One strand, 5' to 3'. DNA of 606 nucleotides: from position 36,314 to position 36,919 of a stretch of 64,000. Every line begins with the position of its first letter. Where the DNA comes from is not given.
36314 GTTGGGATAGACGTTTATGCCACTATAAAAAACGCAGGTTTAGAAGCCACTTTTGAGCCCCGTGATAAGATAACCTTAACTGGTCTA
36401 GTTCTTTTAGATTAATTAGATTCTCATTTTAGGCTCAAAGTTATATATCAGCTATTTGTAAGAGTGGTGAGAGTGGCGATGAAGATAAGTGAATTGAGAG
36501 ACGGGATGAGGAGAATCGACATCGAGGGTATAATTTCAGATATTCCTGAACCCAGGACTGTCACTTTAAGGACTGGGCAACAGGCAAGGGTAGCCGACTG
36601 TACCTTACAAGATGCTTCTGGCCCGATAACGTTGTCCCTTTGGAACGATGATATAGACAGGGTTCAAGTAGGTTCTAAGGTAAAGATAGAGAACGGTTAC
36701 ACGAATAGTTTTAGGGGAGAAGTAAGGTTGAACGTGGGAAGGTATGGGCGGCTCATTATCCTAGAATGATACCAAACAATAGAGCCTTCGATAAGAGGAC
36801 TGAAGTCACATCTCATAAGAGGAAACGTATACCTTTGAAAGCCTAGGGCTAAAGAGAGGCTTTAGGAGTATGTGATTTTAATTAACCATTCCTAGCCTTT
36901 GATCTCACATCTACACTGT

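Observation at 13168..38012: Dispersed family of ~50-nt elements with conserved blocks and a covarying hairpin (candidate sRNA genes or a mobile terminator module)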

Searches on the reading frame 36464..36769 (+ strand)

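Call 66: search_protein_families(library=pfam, proteins=[window:36464-36769:+], max_evalue=0.00001)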
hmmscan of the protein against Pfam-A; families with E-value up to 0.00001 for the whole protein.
window:36464-36769:+ (101 aa): 1 family
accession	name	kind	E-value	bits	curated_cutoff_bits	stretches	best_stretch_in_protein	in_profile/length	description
PF21473.3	Ssb-like_OB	-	7.2e-12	45.8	24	1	33-97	32-95/97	Single-stranded DNA binding protein Ssb-like, OB fold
